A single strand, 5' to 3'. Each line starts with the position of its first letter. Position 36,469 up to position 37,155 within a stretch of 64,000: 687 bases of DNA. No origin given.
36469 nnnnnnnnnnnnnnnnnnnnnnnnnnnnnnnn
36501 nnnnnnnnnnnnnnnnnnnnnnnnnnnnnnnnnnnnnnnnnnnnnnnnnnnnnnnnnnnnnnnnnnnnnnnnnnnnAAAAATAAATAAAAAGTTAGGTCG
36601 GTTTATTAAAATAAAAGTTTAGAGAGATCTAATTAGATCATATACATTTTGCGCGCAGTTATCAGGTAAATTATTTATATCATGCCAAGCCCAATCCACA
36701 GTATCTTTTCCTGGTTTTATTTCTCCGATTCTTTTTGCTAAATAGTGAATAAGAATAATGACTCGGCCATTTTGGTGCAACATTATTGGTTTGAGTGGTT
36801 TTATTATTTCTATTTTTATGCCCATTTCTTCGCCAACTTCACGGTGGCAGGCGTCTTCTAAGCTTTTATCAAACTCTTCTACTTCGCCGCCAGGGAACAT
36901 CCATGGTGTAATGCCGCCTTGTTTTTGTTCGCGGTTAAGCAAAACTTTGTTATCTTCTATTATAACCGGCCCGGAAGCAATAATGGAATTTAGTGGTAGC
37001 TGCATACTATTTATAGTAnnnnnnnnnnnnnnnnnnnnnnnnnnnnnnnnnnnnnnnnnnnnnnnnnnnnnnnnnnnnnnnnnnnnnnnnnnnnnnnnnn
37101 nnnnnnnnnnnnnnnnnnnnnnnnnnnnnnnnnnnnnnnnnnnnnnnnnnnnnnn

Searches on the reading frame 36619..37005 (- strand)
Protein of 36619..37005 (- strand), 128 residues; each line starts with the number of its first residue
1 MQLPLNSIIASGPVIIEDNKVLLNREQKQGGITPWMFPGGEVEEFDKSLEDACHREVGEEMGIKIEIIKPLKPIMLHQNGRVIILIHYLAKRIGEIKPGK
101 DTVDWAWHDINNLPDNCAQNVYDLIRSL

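Call 3: search_protein_families(library=pfam, proteins=[window:36619-37005:-], max_evalue=0.01)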
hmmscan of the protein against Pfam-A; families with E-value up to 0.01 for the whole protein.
window:36619-37005:- (128 aa): 3 families
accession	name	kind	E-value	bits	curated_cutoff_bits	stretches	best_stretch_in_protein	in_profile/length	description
PF00293.34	NUDIX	-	1.1e-14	55.1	21.1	1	14-119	8-125/134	NUDIX domain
PF14815.12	NUDIX_4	-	7.1e-05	23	35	1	14-113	4-98/113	NUDIX domain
PF22327.2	Nudt16-like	-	0.00035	21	27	1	37-93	37-95/161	U8 snoRNA-decapping enzyme-like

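Call 4: search_protein_families(library=ncbifam, proteins=[window:36619-37005:-], max_evalue=0.01)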
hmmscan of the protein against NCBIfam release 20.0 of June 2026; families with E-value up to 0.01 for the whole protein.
window:36619-37005:- (128 aa): 15 families
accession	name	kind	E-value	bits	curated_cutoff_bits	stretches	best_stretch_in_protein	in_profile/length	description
NF006530.0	PRK08999.1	equivalog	2.1e-09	36.9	245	1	14-112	13-111/315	Nudix family hydrolase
NF008044.0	PRK10776.1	equivalog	8.8e-09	35.3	148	1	9-113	6-110/130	8-oxo-dGTP diphosphatase MutT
NF041652.1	Nud_hyd_Dein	equivalog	2.2e-07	31.2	200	1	10-95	15-105/152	Nudix hydrolase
NF007834.0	PRK10546.1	equivalog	2.2e-07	30.8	156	1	14-87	10-83/135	pyrimidine (deoxy)nucleoside triphosphate diphosphatase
TIGR00586.1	mutt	equivalog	6.9e-07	29.3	97.9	1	9-113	7-111/129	8-oxo-dGTP diphosphatase MutT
NF003787.0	PRK05379.1-4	equivalog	7.5e-06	25.1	449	1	11-65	211-264/346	bifunctional nicotinamide-nucleotide adenylyltransferase/Nudix hydroxylase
NF003788.0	PRK05379.1-5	equivalog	1e-05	25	354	1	9-67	214-271/351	bifunctional nicotinamide-nucleotide adenylyltransferase/Nudix hydroxylase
NF012016.0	PRK15472.1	equivalog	2.6e-05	23.9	95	1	12-79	8-75/141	nucleoside triphosphatase NudI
TIGR02705.1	nudix_YtkD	equivalog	0.00024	20.7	154.4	1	19-71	35-82/156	RNA deprotection pyrophosphohydrolase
NF001937.0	PRK00714.1-4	equivalog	0.0008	19.1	139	1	16-69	17-66/161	RNA pyrophosphohydrolase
NF003786.0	PRK05379.1-2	equivalog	0.00082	18.7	397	1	11-65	221-274/354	bifunctional nicotinamide-nucleotide adenylyltransferase/Nudix hydroxylase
NF001934.0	PRK00714.1-1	equivalog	0.0029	17.1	241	1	18-69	19-66/176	RNA pyrophosphohydrolase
NF001938.0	PRK00714.1-5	equivalog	0.0035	16.7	116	0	17-64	23-75/172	RNA pyrophosphohydrolase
NF001299.0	PRK00241.1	equivalog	0.0042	16.6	158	1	17-68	144-193/263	NAD(+) diphosphatase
NF001936.0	PRK00714.1-3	equivalog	0.0052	16.7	118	1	30-69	32-71/155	RNA pyrophosphohydrolase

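Call 78: search_solved_structures(query=window:36619-37005:-, max_evalue=0.001)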
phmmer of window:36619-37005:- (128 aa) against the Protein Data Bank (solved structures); distinct sequences matched with E-value up to 0.001: 33.
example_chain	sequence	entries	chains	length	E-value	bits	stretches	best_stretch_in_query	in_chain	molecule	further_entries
3id9_A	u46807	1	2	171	1.7e-07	34.4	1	13-116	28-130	MutT/NUDIX family protein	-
6fl4_A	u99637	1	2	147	5.6e-07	32.7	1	14-93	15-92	Nudix hydrolase 1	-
6dby_A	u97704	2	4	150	5.8e-07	32.7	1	14-93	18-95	Nudix hydrolase 1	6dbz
5gp0_E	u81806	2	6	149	6.5e-07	32.5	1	14-93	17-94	Nudix hydrolase 1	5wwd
3ees_A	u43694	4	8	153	1e-06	31.9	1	15-88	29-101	Probable pyrophosphohydrolase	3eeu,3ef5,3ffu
5wy6_E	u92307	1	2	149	3.4e-06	30.2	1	14-93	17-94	Nudix hydrolase 1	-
1vc8_A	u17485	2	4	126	5.5e-06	29.5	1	11-90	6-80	Ndx1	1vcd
5x1x_A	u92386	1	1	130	1e-05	28.6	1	10-70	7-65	Mutator mutT protein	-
3hhj_A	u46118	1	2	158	1.2e-05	28.3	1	8-113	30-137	Mutator mutT protein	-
1vc9_A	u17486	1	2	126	1.5e-05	28.1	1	11-90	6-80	Ndx1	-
3i7u_A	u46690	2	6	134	0.00015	24.8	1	10-103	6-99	AP4A hydrolase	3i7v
4dyw_A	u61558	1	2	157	0.00016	24.7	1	9-71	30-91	MutT/NUDIX family protein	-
2rrk_A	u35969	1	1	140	0.00031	23.8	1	12-85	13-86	CTP pyrophosphohydrolase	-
3o8s_A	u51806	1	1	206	0.00035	23.7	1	14-115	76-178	ADP-ribose pyrophosphatase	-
5otn_A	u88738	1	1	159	0.00036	23.6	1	14-115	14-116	Nudix (Nucleoside diphosphate linked moiety X)-type motif 1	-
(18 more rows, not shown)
